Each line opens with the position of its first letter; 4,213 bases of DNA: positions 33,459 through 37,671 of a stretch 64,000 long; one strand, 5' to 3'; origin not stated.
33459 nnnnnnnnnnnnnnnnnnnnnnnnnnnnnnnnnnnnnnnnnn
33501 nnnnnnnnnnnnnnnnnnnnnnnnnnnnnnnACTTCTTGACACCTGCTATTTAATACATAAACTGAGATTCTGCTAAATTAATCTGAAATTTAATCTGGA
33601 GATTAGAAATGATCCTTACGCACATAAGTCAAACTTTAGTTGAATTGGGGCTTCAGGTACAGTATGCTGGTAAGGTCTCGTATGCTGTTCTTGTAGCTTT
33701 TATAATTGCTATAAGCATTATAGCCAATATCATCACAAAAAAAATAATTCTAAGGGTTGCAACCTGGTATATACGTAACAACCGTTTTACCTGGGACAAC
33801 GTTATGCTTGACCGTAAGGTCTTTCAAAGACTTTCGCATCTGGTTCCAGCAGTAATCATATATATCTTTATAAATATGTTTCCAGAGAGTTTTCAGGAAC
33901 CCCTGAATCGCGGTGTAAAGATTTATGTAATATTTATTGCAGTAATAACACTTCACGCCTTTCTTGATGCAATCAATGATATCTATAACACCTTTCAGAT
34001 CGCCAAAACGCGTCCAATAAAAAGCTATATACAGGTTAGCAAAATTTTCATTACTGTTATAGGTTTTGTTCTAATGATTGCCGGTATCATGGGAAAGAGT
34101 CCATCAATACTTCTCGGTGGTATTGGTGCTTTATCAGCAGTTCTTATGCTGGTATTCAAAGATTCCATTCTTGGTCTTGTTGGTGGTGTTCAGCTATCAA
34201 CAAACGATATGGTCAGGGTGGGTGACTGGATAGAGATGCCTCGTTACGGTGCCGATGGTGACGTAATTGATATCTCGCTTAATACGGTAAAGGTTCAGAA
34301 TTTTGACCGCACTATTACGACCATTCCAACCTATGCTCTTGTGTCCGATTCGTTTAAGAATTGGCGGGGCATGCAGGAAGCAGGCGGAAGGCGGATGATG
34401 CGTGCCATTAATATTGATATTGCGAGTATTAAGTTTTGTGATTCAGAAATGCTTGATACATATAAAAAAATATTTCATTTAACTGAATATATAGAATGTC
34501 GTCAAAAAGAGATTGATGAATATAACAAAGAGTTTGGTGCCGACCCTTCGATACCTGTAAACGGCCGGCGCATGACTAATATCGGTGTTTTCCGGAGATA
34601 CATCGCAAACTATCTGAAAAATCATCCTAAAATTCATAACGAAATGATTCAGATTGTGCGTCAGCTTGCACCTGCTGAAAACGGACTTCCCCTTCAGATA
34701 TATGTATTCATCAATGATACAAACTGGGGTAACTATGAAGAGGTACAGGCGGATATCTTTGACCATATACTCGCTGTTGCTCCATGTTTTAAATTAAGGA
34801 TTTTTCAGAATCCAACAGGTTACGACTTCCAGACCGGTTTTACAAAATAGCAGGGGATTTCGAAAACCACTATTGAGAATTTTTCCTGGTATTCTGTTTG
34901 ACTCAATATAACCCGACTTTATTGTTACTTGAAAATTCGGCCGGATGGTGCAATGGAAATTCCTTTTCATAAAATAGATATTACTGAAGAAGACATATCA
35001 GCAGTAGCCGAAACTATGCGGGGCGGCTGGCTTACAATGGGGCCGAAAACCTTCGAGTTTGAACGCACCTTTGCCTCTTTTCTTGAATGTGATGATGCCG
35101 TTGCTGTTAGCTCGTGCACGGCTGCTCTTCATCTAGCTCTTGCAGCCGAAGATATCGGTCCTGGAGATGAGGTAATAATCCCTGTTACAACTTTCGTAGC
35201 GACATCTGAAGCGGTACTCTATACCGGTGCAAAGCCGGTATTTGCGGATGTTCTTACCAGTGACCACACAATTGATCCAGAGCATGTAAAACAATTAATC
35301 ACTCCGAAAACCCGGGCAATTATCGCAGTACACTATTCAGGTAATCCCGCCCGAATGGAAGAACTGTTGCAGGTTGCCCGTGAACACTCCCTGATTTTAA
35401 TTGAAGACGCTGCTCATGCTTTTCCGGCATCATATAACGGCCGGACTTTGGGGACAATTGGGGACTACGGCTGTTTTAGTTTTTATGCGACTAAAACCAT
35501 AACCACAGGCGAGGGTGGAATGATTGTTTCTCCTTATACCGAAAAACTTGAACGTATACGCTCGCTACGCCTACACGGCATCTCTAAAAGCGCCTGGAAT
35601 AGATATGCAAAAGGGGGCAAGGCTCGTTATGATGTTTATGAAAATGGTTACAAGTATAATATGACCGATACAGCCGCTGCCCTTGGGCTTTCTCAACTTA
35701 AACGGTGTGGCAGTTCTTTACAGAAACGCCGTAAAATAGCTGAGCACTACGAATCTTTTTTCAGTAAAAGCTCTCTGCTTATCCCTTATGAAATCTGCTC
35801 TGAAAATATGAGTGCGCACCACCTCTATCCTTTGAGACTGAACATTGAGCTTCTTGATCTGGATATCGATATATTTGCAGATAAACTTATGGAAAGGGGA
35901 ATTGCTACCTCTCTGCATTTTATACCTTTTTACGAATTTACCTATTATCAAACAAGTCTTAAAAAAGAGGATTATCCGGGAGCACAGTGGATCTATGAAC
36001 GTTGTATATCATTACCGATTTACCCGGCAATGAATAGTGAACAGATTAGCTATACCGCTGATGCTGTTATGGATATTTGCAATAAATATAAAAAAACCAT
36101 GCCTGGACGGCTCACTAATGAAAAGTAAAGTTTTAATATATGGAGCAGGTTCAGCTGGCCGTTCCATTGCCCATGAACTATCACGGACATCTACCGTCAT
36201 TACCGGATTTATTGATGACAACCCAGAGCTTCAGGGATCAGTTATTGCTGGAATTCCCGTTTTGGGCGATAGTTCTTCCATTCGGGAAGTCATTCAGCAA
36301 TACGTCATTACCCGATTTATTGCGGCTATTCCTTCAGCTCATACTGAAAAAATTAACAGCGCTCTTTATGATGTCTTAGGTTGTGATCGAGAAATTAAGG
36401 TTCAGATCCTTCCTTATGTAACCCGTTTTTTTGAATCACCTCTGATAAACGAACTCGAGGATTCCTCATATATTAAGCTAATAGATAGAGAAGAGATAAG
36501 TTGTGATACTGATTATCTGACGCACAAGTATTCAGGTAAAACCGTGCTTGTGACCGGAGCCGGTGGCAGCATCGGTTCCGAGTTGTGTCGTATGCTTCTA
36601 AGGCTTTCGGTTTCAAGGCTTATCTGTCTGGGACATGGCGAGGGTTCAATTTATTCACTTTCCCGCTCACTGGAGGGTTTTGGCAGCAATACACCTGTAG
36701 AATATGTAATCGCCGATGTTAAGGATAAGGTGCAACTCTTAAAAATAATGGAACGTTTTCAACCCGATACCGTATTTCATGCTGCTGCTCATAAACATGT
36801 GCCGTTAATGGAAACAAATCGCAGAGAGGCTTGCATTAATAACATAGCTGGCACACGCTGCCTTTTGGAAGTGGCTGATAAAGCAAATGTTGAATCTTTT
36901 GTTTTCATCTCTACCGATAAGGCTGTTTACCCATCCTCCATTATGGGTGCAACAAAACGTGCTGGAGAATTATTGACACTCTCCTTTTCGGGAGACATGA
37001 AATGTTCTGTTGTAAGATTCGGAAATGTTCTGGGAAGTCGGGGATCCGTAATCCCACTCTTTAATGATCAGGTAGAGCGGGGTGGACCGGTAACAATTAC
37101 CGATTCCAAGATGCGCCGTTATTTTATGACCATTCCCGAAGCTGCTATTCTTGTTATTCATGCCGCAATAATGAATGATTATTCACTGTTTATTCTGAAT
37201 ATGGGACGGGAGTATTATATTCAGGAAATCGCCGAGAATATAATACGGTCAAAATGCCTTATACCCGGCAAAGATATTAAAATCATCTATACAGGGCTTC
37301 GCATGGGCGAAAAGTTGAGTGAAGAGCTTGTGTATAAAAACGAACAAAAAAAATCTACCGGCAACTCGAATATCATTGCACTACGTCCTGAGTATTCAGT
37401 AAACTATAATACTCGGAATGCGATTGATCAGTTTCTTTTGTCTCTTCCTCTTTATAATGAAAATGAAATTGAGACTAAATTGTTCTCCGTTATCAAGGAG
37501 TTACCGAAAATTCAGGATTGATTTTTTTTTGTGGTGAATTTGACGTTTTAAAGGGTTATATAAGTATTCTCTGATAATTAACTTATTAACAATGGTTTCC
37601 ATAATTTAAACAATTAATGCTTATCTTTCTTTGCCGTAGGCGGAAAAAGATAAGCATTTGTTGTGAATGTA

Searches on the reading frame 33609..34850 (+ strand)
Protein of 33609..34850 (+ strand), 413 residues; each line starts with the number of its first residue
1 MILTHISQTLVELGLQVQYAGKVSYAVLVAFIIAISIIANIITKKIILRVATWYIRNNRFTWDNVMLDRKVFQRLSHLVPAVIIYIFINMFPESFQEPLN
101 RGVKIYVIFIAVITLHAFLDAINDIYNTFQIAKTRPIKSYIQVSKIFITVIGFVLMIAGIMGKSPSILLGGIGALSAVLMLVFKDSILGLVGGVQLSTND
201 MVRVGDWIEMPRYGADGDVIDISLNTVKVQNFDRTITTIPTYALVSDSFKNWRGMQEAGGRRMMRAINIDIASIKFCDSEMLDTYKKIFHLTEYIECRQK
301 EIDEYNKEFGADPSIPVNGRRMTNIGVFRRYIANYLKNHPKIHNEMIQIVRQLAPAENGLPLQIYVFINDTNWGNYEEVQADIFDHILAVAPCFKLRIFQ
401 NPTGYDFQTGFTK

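Call 66: search_protein_families(library=pfam, proteins=[window:33609-34850:+], max_evalue=0.00001)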
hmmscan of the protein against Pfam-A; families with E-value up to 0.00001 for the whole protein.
window:33609-34850:+ (413 aa): 2 families
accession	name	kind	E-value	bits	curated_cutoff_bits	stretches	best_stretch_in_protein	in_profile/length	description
PF00924.24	MS_channel_2nd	-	1.9e-16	60.4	20.2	1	185-253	1-67/68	Mechanosensitive ion channel, beta-domain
PF21082.3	MS_channel_3rd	-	2.9e-06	28.1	21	1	329-389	20-79/88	Mechanosensitive ion channel MscS, C-terminal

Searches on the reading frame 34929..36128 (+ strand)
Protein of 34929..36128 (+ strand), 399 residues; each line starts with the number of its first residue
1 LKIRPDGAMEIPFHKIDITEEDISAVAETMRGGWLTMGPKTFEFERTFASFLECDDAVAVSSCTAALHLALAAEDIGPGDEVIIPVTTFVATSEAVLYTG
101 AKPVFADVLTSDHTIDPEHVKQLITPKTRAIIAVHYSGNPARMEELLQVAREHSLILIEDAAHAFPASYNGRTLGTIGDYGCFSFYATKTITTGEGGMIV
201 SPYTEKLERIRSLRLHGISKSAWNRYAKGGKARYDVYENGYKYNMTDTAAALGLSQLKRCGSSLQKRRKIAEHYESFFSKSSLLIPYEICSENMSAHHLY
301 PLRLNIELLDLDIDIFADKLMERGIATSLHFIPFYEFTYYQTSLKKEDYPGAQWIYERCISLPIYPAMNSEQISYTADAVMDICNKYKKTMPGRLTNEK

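Call 66: search_protein_families(library=pfam, proteins=[window:34929-36128:+], max_evalue=0.00001)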
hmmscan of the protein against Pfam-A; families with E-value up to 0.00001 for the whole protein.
window:34929-36128:+ (399 aa): 3 families
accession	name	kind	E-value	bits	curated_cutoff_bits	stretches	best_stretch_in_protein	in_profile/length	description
PF01041.23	DegT_DnrJ_EryC1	-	4.5e-116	388.4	19.8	1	17-380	2-359/360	DegT/DnrJ/EryC1/StrS aminotransferase family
PF00155.27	Aminotran_1_2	-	6.1e-07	29.4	19.7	1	43-164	46-189/361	Aminotransferase class I and II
PF01053.26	Cys_Met_Meta_PP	-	5.3e-06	25.7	27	1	37-174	50-187/381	Cys/Met metabolism PLP-dependent enzyme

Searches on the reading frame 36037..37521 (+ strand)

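Call 66: search_protein_families(library=pfam, proteins=[window:36037-37521:+], max_evalue=0.00001)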
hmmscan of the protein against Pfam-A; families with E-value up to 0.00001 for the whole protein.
window:36037-37521:+ (494 aa): 7 families
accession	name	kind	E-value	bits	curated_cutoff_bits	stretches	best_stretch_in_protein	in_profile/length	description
PF02719.21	Polysacc_synt_2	-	1.9e-96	323.1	20.2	1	170-448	1-290/293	Polysaccharide biosynthesis protein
PF01370.27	Epimerase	-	1.9e-24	86.8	20.9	1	170-376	1-224/240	NAD dependent epimerase/dehydratase family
PF16363.11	GDP_Man_Dehyd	-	1.6e-13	51.3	27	1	171-295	1-131/332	GDP-mannose 4,6 dehydratase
PF04321.23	RmlD_sub_bind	-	1.8e-13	50.7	27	1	169-352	2-173/287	RmlD substrate binding domain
PF01073.25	3Beta_HSD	-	9.4e-12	45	22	1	171-303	1-126/280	3-beta hydroxysteroid dehydrogenase/isomerase family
PF08659.16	KR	-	2.1e-07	31.5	22.6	1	169-294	2-137/180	KR domain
PF17836.7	PglD_N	-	2.5e-06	28.4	23.4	1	31-98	1-65/78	PglD N-terminal domain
